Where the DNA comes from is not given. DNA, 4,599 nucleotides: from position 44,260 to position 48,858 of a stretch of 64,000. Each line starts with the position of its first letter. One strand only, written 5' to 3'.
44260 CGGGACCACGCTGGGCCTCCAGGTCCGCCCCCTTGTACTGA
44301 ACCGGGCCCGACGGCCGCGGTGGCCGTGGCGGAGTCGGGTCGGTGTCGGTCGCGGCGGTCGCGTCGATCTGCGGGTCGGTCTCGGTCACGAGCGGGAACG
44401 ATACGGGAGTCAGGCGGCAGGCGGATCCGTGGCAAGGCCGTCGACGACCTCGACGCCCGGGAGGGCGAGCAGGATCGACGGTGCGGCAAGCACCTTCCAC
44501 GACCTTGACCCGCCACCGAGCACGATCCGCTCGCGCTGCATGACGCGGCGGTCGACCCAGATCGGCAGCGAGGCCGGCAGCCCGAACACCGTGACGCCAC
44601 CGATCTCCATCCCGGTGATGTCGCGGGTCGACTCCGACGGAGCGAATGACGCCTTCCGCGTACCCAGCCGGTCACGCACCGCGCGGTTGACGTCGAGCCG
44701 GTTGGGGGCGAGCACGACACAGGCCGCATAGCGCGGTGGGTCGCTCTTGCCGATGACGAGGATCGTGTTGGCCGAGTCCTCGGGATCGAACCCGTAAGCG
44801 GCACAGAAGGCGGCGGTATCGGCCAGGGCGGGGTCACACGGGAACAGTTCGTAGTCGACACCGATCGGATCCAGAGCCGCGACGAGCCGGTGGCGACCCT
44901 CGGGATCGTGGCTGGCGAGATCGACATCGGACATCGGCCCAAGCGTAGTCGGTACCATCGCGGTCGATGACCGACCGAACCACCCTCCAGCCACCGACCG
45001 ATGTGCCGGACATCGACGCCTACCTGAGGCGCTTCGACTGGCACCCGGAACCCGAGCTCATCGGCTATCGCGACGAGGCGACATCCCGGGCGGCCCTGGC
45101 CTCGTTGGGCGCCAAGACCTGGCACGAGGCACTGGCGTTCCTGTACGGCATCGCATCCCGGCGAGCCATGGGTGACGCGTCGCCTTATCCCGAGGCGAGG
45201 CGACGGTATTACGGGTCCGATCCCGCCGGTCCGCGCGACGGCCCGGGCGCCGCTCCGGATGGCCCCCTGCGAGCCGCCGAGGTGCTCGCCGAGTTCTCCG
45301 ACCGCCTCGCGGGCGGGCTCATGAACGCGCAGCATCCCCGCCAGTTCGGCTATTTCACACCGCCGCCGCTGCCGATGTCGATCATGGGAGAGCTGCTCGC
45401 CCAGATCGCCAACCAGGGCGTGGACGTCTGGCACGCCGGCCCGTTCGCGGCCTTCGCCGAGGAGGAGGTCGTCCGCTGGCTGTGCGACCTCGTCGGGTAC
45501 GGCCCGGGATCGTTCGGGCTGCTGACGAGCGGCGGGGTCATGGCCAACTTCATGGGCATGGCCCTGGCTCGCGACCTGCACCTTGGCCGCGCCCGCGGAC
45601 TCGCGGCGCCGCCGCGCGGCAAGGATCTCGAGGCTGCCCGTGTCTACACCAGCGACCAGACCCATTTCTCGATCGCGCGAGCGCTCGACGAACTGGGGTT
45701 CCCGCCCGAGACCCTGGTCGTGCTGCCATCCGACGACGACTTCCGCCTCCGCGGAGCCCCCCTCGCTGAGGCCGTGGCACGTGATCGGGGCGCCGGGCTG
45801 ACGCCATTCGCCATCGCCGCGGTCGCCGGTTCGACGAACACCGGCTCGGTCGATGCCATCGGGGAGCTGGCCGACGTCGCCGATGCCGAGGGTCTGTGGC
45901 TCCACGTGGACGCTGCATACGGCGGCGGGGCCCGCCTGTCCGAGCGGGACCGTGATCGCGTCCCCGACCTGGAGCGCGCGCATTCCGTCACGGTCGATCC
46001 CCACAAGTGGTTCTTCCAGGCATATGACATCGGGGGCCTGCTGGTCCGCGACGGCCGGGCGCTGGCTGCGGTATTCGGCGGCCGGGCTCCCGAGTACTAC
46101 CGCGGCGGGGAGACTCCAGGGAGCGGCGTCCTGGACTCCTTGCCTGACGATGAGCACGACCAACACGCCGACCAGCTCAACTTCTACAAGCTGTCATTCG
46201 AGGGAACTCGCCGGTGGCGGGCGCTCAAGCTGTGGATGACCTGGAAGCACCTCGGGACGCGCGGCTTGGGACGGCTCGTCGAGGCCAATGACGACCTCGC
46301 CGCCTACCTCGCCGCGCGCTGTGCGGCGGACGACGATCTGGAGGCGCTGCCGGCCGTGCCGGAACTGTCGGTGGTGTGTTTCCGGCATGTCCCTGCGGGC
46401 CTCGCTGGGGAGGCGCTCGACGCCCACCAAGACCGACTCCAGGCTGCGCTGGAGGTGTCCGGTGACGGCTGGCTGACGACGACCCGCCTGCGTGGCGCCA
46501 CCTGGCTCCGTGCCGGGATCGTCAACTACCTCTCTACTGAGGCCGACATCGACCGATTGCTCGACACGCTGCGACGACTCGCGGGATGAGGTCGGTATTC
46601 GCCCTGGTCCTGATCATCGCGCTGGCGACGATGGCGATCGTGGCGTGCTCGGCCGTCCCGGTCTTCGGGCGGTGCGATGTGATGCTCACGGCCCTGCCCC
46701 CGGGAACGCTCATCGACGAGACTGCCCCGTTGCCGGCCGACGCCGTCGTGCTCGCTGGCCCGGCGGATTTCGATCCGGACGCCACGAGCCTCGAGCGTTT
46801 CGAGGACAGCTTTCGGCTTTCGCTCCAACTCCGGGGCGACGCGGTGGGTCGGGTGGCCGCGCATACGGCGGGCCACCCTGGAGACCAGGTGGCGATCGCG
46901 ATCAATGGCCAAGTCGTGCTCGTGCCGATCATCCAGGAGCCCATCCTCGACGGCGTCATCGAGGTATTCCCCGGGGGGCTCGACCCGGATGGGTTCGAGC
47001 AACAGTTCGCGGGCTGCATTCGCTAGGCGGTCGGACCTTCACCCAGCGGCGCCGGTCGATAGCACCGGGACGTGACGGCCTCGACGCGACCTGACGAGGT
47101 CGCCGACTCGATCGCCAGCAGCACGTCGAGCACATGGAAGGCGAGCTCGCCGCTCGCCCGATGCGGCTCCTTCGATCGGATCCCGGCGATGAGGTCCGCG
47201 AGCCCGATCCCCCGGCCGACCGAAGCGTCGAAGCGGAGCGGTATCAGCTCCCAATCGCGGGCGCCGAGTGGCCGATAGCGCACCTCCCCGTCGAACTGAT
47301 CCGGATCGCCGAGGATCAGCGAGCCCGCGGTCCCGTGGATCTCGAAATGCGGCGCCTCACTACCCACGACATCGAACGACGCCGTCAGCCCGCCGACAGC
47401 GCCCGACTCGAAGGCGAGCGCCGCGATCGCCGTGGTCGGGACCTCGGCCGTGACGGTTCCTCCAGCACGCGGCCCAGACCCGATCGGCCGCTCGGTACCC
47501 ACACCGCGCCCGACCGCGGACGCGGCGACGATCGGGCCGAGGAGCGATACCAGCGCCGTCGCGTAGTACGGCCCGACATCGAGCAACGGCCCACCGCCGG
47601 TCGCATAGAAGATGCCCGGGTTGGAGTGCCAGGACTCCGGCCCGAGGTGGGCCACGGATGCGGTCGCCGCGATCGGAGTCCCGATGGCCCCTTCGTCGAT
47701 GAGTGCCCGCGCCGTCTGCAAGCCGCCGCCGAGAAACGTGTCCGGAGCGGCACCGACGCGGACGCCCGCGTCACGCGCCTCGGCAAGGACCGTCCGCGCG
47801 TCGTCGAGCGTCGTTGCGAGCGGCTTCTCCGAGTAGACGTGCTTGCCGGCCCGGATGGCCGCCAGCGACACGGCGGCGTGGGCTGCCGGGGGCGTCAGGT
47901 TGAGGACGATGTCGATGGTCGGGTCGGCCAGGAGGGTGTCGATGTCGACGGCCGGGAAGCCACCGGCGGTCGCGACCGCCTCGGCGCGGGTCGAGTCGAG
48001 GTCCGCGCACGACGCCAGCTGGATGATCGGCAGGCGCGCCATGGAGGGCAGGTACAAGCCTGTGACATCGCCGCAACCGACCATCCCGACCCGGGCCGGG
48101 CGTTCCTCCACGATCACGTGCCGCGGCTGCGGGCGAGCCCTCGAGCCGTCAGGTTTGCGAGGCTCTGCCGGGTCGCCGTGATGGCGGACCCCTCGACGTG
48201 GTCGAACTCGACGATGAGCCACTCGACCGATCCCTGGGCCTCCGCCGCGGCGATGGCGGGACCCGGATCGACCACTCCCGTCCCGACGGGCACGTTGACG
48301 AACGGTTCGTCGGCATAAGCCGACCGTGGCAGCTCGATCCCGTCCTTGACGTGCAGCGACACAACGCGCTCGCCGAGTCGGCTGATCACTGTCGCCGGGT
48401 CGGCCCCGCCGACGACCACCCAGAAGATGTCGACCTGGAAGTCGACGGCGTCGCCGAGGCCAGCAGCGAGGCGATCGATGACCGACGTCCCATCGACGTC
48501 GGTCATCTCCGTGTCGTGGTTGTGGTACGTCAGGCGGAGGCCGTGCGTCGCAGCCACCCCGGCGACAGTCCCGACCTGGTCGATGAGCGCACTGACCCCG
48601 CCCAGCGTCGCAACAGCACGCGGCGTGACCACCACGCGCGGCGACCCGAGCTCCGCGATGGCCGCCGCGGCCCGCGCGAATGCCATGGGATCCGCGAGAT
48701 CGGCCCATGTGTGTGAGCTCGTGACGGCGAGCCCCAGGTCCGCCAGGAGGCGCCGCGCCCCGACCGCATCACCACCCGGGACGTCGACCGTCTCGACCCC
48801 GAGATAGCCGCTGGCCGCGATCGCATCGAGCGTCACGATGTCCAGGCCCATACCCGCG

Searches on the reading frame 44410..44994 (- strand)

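Call 57: search_protein_families(library=pfam, proteins=[window:44410-44994:-], max_evalue=0.0001)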
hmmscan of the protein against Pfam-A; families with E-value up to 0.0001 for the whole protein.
window:44410-44994:- (194 aa): 1 family
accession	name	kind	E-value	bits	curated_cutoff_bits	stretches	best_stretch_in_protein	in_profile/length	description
PF04073.20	tRNA_edit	-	6.9e-18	65.3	25.5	1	55-165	2-110/123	Aminoacyl-tRNA editing domain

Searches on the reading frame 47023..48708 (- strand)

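Call 57: search_protein_families(library=pfam, proteins=[window:47023-48708:-], max_evalue=0.0001)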
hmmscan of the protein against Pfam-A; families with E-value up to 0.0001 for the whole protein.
window:47023-48708:- (561 aa): 3 families
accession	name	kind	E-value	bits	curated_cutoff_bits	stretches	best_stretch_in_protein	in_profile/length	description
PF22725.1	GFO_IDH_MocA_C3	-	1.7e-21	76.9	27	1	331-464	2-123/124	GFO/IDH/MocA C-terminal domain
PF01408.29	GFO_IDH_MocA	-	2.6e-19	70.5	24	1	206-319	2-117/120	Oxidoreductase family, NAD-binding Rossmann fold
PF02894.22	GFO_IDH_MocA_C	-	9.1e-08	32.6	22.9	1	334-471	1-136/218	Oxidoreductase family, C-terminal alpha/beta domain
